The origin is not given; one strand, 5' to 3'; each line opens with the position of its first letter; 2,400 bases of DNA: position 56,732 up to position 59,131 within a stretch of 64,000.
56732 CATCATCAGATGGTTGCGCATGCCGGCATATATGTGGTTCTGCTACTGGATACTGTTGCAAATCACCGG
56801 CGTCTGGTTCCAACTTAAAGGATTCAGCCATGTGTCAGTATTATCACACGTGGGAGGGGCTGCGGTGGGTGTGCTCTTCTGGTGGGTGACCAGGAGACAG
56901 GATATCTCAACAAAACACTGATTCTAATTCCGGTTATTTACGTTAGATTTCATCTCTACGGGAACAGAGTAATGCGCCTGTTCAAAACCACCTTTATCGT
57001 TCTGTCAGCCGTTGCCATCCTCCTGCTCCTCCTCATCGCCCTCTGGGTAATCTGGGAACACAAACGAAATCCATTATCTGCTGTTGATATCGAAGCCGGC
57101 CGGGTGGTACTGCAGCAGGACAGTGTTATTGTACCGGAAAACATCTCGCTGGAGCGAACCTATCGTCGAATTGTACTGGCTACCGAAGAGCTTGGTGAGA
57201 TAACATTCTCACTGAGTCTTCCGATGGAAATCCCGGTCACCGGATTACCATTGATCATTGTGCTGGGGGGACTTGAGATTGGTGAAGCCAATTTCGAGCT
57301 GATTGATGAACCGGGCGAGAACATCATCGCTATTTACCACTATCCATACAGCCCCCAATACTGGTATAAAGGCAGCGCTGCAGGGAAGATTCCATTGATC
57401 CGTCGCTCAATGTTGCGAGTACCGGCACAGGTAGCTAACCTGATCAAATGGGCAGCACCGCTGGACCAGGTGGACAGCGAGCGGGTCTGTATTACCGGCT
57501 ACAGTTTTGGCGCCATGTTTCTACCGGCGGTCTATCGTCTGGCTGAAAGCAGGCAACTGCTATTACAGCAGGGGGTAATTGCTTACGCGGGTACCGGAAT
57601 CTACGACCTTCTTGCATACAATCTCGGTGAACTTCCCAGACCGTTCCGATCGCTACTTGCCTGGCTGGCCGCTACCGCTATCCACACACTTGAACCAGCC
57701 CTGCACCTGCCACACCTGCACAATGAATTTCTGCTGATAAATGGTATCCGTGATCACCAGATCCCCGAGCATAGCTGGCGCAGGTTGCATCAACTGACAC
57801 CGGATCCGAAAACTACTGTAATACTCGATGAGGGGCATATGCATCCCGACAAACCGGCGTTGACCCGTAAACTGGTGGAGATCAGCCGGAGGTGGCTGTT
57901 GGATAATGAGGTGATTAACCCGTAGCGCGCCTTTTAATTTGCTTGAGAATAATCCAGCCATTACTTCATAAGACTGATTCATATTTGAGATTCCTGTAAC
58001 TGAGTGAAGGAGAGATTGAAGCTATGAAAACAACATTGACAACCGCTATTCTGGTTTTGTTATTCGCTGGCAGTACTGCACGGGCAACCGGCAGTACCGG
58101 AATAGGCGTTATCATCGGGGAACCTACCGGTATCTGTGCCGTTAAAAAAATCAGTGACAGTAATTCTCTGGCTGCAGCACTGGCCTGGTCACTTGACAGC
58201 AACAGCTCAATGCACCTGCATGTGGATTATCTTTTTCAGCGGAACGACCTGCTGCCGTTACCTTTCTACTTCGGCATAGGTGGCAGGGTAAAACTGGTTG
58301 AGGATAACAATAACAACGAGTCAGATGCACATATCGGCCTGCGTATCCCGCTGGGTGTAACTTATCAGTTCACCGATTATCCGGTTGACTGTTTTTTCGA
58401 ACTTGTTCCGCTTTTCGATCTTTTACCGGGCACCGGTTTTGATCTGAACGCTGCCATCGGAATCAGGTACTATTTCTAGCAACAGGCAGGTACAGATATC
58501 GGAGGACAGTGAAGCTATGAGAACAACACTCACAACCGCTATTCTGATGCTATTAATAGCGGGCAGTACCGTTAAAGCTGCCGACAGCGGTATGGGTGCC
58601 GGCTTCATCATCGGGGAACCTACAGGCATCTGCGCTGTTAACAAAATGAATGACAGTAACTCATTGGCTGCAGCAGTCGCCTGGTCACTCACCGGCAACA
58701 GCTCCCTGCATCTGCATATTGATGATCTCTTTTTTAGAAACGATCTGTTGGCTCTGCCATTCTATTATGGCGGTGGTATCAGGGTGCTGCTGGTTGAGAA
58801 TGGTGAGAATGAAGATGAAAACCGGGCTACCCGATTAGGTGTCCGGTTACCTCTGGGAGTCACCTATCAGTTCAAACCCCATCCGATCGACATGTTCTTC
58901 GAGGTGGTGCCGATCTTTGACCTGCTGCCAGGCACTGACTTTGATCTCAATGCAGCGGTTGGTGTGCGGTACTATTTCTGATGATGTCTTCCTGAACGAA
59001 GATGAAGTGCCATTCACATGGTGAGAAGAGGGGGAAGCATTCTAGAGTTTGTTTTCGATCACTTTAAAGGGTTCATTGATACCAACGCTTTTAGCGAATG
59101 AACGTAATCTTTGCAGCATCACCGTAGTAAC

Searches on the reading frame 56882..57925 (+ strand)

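Call 24: search_protein_families(library=pfam, proteins=[window:56882-57925:+], max_evalue=0.001)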
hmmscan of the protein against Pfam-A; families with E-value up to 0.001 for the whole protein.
window:56882-57925:+ (347 aa): 1 family
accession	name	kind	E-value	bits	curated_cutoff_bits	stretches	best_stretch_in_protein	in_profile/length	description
PF00326.27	Peptidase_S9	-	0.00016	21.6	22.6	1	184-319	48-187/213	Prolyl oligopeptidase family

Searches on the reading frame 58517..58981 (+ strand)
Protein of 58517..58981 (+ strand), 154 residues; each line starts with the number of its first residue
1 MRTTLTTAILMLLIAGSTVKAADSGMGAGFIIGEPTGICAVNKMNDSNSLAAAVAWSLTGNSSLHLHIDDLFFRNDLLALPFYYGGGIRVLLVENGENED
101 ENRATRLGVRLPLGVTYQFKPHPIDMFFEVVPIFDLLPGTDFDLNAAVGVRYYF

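Call 24: search_protein_families(library=pfam, proteins=[window:58517-58981:+], max_evalue=0.001)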
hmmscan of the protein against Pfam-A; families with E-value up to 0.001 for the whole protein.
window:58517-58981:+ (154 aa): 1 family
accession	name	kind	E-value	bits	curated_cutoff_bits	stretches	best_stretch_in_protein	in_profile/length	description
PF13161.12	DUF3996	-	0.0002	21.6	22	1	22-132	6-124/154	Protein of unknown function (DUF3996)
